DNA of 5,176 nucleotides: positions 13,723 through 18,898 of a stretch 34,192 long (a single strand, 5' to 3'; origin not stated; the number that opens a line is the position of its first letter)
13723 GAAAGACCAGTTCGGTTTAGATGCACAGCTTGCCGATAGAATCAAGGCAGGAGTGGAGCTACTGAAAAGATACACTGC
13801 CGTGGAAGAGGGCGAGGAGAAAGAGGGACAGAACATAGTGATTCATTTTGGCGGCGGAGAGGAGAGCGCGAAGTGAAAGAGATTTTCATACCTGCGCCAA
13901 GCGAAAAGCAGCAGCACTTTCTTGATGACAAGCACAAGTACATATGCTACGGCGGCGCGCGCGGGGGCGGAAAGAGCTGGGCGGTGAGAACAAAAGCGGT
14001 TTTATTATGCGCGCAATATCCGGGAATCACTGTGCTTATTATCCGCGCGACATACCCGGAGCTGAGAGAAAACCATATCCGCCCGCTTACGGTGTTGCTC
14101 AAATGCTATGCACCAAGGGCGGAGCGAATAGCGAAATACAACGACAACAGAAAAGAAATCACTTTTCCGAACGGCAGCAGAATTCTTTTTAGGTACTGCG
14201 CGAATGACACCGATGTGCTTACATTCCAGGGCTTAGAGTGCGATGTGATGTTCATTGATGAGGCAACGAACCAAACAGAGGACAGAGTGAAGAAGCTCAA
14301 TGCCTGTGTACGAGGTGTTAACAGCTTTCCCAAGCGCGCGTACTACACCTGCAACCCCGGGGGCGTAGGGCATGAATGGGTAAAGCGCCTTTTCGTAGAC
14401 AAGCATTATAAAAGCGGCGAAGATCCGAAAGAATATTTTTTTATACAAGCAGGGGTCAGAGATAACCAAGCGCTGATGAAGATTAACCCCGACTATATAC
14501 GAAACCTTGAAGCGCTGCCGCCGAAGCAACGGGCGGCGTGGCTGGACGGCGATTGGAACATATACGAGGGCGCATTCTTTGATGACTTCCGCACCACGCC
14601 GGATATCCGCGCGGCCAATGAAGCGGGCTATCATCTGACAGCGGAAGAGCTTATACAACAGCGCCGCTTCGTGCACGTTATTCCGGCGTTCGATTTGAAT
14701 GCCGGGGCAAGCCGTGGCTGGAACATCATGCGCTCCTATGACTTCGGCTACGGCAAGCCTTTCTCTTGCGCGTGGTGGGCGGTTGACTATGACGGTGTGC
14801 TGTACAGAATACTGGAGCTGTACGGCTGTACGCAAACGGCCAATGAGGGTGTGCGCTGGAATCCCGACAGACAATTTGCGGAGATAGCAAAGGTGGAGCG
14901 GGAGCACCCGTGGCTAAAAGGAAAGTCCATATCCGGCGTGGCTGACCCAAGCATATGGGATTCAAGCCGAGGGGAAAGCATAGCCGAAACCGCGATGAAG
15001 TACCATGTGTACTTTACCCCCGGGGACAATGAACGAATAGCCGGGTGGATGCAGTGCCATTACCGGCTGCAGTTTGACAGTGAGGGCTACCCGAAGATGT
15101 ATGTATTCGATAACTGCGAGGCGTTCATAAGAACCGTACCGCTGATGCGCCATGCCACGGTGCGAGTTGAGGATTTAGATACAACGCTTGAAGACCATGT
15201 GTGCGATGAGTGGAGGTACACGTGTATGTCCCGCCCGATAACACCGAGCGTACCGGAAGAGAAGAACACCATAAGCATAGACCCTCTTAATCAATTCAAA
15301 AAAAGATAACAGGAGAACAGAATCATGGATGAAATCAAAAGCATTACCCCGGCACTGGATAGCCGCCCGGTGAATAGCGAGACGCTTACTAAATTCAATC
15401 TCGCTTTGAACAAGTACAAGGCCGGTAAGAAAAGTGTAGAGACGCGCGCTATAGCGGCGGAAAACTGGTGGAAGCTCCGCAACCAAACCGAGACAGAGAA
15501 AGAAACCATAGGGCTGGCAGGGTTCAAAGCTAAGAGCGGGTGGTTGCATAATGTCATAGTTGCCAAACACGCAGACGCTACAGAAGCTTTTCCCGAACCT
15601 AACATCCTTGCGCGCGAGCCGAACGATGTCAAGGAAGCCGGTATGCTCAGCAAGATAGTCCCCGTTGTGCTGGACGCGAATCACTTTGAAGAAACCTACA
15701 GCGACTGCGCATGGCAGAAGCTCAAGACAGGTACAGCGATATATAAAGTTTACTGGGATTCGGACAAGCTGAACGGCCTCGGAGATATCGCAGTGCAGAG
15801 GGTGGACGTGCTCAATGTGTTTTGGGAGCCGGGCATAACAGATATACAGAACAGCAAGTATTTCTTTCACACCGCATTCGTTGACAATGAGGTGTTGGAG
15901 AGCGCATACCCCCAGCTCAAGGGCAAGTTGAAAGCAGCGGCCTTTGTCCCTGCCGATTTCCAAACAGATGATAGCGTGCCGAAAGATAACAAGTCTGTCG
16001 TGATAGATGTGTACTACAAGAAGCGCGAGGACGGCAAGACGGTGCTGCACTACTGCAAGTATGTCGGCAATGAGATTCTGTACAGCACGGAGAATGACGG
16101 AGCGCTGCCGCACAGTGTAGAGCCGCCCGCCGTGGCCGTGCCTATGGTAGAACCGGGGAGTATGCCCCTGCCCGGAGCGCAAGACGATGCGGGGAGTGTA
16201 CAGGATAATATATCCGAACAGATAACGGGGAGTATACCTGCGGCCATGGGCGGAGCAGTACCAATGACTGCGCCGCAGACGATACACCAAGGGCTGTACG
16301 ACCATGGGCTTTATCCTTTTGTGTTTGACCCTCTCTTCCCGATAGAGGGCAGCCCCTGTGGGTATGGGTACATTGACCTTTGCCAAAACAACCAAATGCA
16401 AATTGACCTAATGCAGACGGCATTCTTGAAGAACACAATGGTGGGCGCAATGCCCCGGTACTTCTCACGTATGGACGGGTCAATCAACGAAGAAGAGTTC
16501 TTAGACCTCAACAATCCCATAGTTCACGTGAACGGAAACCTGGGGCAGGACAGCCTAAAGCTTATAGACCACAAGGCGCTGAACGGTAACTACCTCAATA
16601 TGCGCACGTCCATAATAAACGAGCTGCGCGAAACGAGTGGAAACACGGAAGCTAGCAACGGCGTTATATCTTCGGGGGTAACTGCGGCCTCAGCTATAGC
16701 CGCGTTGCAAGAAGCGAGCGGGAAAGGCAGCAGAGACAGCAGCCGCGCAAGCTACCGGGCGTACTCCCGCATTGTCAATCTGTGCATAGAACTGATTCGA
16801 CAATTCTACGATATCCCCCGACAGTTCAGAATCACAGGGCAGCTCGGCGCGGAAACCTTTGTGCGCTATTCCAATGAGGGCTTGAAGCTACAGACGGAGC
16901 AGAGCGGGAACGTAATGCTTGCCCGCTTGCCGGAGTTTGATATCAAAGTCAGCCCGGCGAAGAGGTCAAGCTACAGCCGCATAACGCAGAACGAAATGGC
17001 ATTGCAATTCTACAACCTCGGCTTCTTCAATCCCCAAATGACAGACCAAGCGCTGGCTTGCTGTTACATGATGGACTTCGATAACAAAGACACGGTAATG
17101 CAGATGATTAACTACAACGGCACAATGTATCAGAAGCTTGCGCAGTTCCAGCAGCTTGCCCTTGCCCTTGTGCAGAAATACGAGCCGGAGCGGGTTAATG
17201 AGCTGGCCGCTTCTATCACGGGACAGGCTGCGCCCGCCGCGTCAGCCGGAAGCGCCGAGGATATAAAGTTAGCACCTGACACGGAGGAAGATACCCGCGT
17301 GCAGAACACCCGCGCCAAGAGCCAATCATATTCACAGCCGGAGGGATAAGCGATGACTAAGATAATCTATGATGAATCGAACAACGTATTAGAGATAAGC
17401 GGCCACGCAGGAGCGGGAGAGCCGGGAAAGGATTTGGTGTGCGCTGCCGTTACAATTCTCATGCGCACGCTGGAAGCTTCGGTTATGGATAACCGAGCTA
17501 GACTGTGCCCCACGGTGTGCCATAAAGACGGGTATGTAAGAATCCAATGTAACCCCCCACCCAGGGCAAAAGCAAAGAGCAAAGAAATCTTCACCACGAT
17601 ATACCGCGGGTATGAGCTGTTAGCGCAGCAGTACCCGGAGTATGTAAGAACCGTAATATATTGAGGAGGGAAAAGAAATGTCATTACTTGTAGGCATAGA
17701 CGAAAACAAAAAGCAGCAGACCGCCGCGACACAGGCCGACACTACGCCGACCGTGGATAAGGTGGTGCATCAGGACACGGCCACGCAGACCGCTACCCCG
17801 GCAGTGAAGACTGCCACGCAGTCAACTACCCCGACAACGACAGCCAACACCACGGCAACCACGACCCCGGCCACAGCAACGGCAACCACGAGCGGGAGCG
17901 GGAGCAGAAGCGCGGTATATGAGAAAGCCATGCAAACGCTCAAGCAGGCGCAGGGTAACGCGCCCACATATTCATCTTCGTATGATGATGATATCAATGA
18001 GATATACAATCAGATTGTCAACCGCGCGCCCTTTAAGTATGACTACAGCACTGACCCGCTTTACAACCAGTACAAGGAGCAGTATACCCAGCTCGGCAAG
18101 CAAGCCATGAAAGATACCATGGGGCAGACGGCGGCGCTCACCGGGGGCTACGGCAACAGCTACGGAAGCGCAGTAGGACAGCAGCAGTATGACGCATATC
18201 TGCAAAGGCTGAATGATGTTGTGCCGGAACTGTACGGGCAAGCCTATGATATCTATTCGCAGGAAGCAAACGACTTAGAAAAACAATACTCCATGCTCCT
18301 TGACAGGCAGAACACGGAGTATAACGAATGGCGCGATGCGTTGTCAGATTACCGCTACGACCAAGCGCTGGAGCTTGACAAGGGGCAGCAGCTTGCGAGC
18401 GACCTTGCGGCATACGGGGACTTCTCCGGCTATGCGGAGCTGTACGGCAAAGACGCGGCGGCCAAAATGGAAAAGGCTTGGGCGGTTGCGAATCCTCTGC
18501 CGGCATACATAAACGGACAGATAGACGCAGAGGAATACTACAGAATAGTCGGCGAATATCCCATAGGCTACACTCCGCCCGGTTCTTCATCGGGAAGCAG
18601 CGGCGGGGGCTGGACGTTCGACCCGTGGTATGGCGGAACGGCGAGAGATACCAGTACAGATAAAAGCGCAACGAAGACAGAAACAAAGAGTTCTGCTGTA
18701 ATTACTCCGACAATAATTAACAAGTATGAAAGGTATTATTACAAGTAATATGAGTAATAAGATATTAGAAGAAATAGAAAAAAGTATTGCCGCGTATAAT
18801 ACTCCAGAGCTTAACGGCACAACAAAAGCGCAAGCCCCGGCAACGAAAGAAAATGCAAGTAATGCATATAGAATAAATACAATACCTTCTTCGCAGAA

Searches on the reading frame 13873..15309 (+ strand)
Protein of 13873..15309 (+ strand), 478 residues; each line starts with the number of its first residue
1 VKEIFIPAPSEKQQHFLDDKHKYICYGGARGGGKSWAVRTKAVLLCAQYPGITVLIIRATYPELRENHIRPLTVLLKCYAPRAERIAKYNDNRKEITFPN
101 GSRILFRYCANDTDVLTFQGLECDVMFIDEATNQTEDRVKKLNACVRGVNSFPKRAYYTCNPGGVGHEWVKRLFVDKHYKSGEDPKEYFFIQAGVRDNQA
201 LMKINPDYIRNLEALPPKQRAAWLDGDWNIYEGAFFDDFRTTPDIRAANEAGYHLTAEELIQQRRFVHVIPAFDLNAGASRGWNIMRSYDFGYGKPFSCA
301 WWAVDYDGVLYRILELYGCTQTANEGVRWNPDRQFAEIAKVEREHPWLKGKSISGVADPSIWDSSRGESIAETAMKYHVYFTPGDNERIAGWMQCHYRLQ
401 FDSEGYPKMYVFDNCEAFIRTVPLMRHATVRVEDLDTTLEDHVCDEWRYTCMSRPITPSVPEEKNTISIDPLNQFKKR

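Call 22: search_protein_families(library=phrogs, proteins=[window:13873-15309:+], max_evalue=0.001)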
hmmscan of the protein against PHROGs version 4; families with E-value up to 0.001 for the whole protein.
window:13873-15309:+ (478 aa): 6 families
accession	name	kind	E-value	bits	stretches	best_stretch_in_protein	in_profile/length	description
phrog_979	-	head and packaging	2.3e-46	159.7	1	7-232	152-410/642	terminase large subunit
phrog_2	-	head and packaging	8.6e-42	144.8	1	2-458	260-596/807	terminase large subunit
phrog_9526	-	head and packaging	1.7e-19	71.3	1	1-164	4-167/280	terminase large subunit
phrog_3717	-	head and packaging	1e-17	65.5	1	12-240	14-236/277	terminase large subunit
phrog_38319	-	unknown function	1.3e-06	29.1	1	11-240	8-237/271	-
phrog_7579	-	head and packaging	9.2e-05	22.8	1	9-139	5-127/239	terminase large subunit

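Call 25: find_related_loci(query=A2, collection=genome_contigs, flank=10000)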
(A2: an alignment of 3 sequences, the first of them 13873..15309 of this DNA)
Query A2 (478 aa) in genome_contigs; peptide patterns used: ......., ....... (x = any residue, [..] = any of these).
441 stretches matched a pattern; 387 encode a relative of the query (tblastn E <= 1e-3); the best 80 are kept; 80 distinct loci.
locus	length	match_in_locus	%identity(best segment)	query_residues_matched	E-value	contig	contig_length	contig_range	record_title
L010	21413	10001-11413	70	6-477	0e+0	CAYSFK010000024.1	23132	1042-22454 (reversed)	MAG TPA_asm: uncultured Oscillospiraceae bacterium isolate SRP192927_co4_1091 genome assembly, contig: NODE_4131_length_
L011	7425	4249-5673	66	1-474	0e+0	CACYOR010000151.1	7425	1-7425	MAG: Ruminococcaceae bacterium isolate RUG12129 genome assembly, contig: RUG12129_asm_151, whole genome shotgun sequence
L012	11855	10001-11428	66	6-478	0e+0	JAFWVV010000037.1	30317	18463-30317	MAG: Oscillospiraceae bacterium isolate RGIG6117 Sheep_Omasum.Co__c1614650, whole genome shotgun sequence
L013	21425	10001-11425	66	1-474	0e+0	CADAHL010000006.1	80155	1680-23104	MAG: Ruminococcaceae bacterium isolate RUG13294 genome assembly, contig: RUG13294_asm_6, whole genome shotgun sequence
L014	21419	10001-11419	67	1-473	0e+0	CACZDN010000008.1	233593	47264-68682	MAG: Ruminococcaceae bacterium isolate RUG12517 genome assembly, contig: RUG12517_asm_8, whole genome shotgun sequence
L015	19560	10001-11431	65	1-476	0e+0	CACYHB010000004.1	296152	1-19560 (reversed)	MAG: Ruminococcaceae bacterium isolate RUG11929 genome assembly, contig: RUG11929_asm_4, whole genome shotgun sequence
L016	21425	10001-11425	64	1-473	0e+0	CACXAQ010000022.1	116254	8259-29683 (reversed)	MAG: Ruminococcaceae bacterium isolate RUG11086 genome assembly, contig: RUG11086_asm_22, whole genome shotgun sequence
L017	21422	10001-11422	67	1-474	0e+0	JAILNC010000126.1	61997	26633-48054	MAG: Oscillospiraceae bacterium isolate RUI270 k141_3854462_flag=0_multi=13.4443_len=61997, whole genome shotgun sequenc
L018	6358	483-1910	65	1-477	0e+0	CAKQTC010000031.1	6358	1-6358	MAG: uncultured Clostridia bacterium isolate REFINED_METABAT215_TOP10_CONTIGS_1500_ASSEMBLY_K77_MERGED__Hadza_MoBio_hadz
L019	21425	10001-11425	64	1-474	0e+0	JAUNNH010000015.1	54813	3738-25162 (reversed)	MAG: Eubacteriales bacterium isolate S32M_St_metabat_45 NODE_364_length_54813_cov_18.882903, whole genome shotgun sequen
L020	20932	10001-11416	68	3-474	0e+0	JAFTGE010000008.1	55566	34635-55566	MAG: Oscillospiraceae bacterium isolate RGIG3789 Roe_deer_Abomasum-5__c536, whole genome shotgun sequence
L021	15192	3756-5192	66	1-478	0e+0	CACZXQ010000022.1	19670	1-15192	MAG: Ruminococcaceae bacterium isolate RUG13034 genome assembly, contig: RUG13034_asm_22, whole genome shotgun sequence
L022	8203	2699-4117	66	1-472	0e+0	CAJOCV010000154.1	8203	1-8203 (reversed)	uncultured Oscillospiraceae bacterium isolate Sheep_1_mag_55 genome assembly, contig: scaffold_10195, whole genome shotg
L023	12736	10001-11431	64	1-469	0e+0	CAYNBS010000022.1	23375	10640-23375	MAG TPA_asm: uncultured Oscillospiraceae bacterium isolate binchicken_co353_365 genome assembly, contig: NODE_4097_lengt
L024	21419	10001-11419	66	1-472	0e+0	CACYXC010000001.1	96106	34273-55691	MAG: Ruminococcaceae bacterium isolate RUG12356 genome assembly, contig: RUG12356_asm_1, whole genome shotgun sequence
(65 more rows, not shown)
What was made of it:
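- Closest known: T5 Llp and phi80/N15 Cor lipoproteins. Different: The host here appears to be a Gram-positive-type Clostridia member (Oscillospiraceae-like), judged from the hosts of related prophages (call 25).
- Tried and rejected: I fetched 80 prophage loci related through the large terminase subunit (call 25).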

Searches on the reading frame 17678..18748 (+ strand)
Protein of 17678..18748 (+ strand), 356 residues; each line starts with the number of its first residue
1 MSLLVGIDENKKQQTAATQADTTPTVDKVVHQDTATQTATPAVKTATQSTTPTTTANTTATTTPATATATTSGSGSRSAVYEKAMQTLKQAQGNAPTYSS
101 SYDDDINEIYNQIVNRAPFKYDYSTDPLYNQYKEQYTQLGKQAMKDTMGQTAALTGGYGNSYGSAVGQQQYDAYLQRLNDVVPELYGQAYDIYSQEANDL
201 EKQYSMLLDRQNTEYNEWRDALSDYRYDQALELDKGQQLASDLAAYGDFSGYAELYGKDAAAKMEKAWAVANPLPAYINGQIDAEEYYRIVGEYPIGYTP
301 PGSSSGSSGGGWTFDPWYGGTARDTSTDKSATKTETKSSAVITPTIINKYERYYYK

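Call 6: search_protein_families(library=pfam, proteins=[window:17678-18748:+], max_evalue=0.01)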
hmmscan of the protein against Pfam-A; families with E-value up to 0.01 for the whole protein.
window:17678-18748:+ (356 aa): 0 families

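Call 7: search_protein_families(library=phrogs, proteins=[window:17678-18748:+], max_evalue=0.01)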
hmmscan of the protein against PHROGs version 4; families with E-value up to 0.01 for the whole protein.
window:17678-18748:+ (356 aa): 0 families

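Call 34: search_protein_families(library=ncbifam, proteins=[window:17678-18748:+], max_evalue=0.1)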
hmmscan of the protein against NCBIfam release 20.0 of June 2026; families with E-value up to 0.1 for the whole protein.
window:17678-18748:+ (356 aa): 1 family
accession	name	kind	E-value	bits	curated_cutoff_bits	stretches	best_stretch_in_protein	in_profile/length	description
NF008153.0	PRK10905.1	equivalog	0.019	14.1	256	1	7-107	259-358/424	cell division protein DamX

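Call 56: find_encoding_contigs(protein=window:17678-18748:+, flank=10000, max_places=10)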
Protein window:17678-18748:+ (356 aa): 2 contigs read that carry it; 2 places shown.
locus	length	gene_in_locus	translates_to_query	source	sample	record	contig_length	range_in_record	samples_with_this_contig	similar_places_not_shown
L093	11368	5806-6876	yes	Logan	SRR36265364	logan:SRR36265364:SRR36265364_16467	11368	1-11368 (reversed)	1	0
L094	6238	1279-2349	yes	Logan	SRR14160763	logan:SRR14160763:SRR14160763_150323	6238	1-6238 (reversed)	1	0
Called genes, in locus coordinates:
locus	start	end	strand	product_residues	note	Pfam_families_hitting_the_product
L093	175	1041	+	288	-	-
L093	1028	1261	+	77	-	-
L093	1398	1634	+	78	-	-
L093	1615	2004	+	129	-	PF03592:Terminase_2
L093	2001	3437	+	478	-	PF03237:Terminase_6N, PF04466:Terminase_3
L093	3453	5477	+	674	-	PF16510:P22_portal (weak), PF23899:SU10_portal (weak), PF16510:P22_portal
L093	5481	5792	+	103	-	PF04327:Peptidase_Prp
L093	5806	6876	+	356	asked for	-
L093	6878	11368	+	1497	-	?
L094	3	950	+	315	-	?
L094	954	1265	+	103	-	PF04327:Peptidase_Prp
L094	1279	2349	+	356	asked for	-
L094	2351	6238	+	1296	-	?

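Call 58: find_homologous_proteins(query=window:17678-18748:+, max_evalue=0.001)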
Query window:17678-18748:+ (356 aa): 2385 proteins with E <= 0.001 among 8000 candidates; the best 120 are listed.
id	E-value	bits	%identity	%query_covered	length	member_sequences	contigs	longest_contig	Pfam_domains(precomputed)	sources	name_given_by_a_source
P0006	1.1e-222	756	98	100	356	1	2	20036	-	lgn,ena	-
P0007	3.9e-128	446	75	82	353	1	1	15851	-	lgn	-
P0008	5.1e-124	432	66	84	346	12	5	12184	-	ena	-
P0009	8.5e-124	431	65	85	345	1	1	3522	-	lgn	-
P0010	6.4e-123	428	65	85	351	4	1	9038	-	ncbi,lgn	-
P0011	1.4e-121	424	66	89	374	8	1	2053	-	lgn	-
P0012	9.1e-121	421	77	63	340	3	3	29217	-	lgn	-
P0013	1.4e-120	421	64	94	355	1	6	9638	-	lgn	-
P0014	1.8e-120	420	64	85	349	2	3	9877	-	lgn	-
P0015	6.6e-120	419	65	85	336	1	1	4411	-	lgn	-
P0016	1.0e-119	418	69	81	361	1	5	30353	-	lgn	-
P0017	1.7e-117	411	62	84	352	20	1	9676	-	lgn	-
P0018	1.1e-116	408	75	64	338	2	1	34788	-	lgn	-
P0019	8.7e-112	392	60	85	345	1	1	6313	-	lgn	-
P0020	1.0e-111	392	59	85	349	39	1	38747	-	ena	-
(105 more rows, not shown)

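Call 59: find_encoding_contigs(protein=P0006, flank=10000, max_places=5)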
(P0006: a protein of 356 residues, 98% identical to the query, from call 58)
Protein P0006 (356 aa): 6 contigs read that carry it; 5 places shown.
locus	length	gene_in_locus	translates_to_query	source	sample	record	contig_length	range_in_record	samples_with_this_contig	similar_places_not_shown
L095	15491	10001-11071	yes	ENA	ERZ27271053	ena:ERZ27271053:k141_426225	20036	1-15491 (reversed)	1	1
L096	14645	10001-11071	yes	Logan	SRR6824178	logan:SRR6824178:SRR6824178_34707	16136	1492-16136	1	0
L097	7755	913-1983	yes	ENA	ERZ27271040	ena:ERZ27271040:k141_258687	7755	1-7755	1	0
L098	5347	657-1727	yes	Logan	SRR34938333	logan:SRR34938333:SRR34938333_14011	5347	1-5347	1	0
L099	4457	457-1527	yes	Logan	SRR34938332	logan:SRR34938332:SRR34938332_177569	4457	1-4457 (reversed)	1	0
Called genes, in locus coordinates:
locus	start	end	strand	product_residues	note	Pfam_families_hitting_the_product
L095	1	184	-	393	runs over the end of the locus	-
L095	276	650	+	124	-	-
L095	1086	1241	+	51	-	-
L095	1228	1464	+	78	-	PF13560:HTH_31 (weak)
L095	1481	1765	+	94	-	-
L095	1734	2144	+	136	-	PF08774:VRR_NUC (weak)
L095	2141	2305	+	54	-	-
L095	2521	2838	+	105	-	-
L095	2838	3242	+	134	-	-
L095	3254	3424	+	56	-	-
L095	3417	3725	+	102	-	-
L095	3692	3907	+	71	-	-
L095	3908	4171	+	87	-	-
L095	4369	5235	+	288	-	-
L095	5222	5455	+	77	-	-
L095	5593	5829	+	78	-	-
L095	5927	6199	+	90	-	PF03592:Terminase_2 (weak)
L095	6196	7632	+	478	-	PF03237:Terminase_6N, PF04466:Terminase_3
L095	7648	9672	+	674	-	PF16510:P22_portal, PF23899:SU10_portal (weak), PF16510:P22_portal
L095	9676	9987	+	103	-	PF04327:Peptidase_Prp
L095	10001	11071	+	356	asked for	-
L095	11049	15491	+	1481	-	?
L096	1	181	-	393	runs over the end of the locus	-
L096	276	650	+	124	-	-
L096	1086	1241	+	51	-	-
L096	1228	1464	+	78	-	PF13560:HTH_31 (weak)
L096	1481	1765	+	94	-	-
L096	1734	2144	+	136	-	PF08774:VRR_NUC (weak)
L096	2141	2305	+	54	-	-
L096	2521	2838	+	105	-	-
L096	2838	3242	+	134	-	-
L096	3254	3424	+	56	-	-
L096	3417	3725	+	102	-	-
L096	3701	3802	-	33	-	-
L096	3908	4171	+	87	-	-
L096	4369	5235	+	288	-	-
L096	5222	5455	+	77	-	-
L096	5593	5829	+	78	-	-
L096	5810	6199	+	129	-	PF03592:Terminase_2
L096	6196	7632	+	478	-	PF03237:Terminase_6N, PF04466:Terminase_3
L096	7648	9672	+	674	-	PF16510:P22_portal, PF23899:SU10_portal (weak), PF16510:P22_portal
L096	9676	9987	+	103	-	PF04327:Peptidase_Prp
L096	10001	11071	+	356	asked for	-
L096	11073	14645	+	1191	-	?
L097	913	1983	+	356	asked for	-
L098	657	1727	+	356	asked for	-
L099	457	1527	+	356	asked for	-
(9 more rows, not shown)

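Call 60: find_encoding_contigs(protein=P0018, flank=10000, max_places=3)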
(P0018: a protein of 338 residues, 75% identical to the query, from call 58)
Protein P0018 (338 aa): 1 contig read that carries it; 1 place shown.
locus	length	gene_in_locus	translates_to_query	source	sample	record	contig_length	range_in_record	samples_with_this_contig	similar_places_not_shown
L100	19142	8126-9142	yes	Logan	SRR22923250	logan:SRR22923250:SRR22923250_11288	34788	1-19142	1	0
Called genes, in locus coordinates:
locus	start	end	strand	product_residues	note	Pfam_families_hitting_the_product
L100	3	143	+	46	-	?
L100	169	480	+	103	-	-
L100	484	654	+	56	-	-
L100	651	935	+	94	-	-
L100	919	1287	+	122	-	-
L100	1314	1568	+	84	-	-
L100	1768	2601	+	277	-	PF23343:REP_ORF2-G2P (weak)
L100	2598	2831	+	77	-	-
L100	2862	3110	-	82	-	-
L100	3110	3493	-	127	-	-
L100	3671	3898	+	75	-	-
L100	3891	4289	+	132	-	PF03592:Terminase_2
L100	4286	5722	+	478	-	PF03237:Terminase_6N, PF04466:Terminase_3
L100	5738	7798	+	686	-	PF16510:P22_portal, PF23899:SU10_portal (weak), PF16510:P22_portal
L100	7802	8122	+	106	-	PF04327:Peptidase_Prp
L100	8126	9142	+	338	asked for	-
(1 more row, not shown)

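Call 86: find_encoding_contigs(protein=P0012, flank=10000, max_places=3)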
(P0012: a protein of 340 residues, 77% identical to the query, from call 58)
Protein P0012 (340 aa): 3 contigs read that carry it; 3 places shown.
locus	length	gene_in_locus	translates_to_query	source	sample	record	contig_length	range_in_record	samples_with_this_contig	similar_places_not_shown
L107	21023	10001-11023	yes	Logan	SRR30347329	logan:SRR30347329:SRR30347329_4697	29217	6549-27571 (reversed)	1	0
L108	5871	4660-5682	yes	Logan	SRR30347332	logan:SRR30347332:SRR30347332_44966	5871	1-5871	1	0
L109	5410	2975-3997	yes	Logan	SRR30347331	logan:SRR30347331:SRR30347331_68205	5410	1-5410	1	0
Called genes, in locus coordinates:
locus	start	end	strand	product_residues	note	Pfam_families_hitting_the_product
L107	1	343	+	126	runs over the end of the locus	-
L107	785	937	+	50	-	-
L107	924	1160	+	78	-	-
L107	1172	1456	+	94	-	-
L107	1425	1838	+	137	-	PF08774:VRR_NUC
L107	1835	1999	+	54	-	-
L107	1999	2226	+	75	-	-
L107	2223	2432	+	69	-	-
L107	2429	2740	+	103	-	-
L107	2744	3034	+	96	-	-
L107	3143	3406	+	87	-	-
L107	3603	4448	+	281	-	PF23343:REP_ORF2-G2P (weak)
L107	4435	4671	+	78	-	-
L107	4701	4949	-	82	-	-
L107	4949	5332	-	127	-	-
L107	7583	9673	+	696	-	PF16510:P22_portal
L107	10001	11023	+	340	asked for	-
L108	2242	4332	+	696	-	PF16510:P22_portal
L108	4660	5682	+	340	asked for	-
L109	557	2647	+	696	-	PF16510:P22_portal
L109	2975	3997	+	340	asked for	-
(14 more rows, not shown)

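Call 87: find_encoding_contigs(protein=P0016, flank=10000, max_places=3)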
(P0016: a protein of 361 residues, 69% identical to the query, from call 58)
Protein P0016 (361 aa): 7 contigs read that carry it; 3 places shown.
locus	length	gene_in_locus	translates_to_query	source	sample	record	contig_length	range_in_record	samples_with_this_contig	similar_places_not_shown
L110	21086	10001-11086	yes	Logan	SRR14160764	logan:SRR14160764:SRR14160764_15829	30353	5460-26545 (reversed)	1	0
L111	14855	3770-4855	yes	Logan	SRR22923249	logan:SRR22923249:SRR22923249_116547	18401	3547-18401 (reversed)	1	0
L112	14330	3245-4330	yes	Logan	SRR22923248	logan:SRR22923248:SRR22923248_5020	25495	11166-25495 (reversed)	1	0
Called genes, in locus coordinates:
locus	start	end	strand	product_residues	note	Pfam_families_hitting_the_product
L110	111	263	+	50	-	-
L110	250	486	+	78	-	-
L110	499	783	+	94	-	-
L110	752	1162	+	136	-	PF08774:VRR_NUC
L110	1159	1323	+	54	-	-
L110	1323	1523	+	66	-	-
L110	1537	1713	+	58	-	-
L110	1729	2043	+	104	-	-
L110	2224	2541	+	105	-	-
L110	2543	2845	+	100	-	-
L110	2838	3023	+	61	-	-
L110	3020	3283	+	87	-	-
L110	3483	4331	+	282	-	-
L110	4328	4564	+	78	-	-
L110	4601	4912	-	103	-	-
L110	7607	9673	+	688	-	PF16510:P22_portal, PF23899:SU10_portal (weak), PF16510:P22_portal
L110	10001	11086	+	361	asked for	-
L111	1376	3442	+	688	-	PF16510:P22_portal, PF23899:SU10_portal (weak), PF16510:P22_portal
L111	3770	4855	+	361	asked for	-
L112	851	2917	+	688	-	PF16510:P22_portal, PF23899:SU10_portal (weak), PF16510:P22_portal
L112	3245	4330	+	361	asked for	-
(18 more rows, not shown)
